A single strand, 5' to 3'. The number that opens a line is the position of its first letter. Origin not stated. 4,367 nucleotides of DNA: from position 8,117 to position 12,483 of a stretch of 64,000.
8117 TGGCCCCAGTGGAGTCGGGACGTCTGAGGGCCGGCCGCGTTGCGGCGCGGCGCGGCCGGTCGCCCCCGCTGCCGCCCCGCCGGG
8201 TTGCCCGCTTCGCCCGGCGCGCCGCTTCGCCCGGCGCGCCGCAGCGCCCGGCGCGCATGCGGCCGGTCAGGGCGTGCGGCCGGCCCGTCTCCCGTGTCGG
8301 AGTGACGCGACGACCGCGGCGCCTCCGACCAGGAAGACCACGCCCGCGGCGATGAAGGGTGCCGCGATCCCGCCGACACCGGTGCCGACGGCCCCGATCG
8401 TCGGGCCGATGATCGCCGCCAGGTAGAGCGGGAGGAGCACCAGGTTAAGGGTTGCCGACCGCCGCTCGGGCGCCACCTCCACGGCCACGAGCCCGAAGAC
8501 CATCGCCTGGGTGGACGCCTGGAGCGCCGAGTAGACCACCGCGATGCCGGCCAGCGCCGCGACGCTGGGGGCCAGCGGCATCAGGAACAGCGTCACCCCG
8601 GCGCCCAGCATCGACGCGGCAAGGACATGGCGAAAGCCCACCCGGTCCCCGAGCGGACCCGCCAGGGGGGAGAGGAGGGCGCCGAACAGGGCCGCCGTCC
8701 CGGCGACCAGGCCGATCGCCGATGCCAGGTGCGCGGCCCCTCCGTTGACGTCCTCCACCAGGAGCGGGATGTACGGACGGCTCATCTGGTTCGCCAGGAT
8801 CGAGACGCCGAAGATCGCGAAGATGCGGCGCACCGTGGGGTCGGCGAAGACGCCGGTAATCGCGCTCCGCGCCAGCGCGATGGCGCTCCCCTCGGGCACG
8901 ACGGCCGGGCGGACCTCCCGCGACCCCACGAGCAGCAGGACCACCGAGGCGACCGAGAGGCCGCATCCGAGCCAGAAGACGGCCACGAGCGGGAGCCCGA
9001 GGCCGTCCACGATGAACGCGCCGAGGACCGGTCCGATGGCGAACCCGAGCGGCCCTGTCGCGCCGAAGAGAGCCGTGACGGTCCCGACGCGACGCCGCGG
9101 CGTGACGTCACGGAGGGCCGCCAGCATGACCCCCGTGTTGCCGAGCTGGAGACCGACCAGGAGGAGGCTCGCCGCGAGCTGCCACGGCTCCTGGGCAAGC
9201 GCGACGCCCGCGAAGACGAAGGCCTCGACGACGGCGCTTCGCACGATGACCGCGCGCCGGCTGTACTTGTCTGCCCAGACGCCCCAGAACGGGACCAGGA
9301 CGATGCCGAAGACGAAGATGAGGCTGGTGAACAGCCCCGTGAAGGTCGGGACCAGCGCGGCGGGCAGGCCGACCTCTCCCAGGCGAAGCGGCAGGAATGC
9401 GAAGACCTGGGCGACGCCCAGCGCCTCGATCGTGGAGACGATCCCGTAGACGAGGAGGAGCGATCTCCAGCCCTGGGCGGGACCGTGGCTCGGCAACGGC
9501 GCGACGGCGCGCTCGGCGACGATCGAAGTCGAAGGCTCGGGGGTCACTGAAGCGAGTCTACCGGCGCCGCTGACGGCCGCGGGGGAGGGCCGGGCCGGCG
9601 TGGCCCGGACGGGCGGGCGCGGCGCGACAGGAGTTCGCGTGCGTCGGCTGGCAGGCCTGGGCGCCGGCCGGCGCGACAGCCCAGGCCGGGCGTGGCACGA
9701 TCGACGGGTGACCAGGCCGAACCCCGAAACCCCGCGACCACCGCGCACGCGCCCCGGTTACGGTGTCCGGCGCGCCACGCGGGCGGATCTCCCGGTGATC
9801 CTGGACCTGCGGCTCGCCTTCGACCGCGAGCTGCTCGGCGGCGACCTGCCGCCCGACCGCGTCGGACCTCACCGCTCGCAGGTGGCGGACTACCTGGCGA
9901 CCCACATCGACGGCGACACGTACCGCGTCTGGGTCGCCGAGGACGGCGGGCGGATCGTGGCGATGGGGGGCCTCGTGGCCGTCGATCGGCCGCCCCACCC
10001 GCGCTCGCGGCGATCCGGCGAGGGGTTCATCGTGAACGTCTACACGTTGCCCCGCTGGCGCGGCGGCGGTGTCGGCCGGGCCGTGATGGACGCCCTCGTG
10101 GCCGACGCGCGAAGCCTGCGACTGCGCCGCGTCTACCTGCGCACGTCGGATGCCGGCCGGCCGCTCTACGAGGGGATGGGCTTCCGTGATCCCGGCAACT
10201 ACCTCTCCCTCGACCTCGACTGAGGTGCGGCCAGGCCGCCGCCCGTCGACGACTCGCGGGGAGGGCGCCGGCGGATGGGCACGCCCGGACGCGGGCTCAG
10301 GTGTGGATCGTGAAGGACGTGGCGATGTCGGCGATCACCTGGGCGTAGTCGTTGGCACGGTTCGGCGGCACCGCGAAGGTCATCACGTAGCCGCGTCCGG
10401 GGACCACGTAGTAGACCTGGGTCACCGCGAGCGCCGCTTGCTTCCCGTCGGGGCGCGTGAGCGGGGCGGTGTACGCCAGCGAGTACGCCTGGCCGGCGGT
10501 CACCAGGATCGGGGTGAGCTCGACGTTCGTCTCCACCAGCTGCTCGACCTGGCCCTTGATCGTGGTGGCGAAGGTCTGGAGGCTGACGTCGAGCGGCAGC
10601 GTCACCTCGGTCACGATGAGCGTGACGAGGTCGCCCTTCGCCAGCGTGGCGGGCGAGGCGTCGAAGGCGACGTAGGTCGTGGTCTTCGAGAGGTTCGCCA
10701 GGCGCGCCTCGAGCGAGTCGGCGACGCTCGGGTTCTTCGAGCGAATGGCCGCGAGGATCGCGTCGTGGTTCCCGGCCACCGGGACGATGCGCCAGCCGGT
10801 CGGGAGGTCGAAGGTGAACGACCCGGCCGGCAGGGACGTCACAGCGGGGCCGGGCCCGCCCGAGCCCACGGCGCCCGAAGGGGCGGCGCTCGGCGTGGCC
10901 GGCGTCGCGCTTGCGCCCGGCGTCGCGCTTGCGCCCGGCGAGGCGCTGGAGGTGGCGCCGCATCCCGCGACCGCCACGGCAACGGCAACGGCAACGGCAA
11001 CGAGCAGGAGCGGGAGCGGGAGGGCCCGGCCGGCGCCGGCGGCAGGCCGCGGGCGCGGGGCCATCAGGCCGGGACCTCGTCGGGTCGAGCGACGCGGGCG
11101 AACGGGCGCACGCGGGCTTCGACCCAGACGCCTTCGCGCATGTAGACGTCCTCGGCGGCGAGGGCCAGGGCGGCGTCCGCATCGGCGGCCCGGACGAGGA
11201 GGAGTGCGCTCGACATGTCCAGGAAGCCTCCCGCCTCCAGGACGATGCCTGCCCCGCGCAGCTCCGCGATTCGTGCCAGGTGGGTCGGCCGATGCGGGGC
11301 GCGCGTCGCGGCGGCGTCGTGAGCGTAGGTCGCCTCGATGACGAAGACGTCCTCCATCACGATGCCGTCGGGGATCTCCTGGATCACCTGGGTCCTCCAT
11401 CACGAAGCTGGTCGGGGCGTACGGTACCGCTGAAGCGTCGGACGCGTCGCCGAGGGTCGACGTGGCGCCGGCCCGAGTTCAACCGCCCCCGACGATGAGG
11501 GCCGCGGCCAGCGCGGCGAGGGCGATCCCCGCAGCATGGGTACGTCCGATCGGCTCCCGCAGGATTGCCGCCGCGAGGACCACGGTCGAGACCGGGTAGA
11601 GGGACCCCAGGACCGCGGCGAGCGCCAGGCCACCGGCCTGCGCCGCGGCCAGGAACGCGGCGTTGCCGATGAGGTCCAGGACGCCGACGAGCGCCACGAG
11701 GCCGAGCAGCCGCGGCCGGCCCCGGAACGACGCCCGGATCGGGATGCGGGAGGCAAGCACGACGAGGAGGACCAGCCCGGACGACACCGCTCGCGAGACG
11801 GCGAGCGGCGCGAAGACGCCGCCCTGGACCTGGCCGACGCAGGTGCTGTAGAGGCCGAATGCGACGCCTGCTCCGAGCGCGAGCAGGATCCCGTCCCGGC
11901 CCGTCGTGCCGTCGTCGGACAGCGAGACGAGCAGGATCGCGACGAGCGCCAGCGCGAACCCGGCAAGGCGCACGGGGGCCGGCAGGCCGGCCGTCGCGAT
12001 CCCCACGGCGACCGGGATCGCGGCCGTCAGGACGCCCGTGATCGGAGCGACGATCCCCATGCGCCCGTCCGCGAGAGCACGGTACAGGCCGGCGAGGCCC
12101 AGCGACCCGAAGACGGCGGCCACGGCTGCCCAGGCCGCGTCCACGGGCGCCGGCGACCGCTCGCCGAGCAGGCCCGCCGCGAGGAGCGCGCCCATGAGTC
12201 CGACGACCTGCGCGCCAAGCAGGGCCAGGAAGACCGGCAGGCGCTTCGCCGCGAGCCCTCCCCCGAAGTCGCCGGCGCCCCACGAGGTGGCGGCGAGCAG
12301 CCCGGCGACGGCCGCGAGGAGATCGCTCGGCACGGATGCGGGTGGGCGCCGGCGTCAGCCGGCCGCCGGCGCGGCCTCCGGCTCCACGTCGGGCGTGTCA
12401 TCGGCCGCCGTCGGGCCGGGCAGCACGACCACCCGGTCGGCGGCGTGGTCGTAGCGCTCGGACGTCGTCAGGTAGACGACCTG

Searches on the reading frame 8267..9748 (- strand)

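Call 70: search_protein_families(library=pfam, proteins=[window:8267-9748:-])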
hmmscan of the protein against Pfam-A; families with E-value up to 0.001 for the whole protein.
window:8267-9748:- (493 aa): 2 families
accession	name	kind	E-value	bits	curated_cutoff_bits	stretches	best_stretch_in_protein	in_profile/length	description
PF07690.21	MFS_1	-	1.6e-34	119.9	33.4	2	115-334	15-232/347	Major Facilitator Superfamily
PF12832.13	MFS_1_like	-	0.00042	19.9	25.2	0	134-247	246-362/373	MFS_1 like family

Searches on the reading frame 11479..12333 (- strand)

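Call 70: search_protein_families(library=pfam, proteins=[window:11479-12333:-])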
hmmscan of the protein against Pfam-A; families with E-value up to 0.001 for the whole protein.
window:11479-12333:- (284 aa): 1 family
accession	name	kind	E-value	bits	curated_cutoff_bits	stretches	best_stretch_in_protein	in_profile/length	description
PF00892.27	EamA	-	1.3e-14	55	28.2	1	148-281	3-134/135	EamA-like transporter family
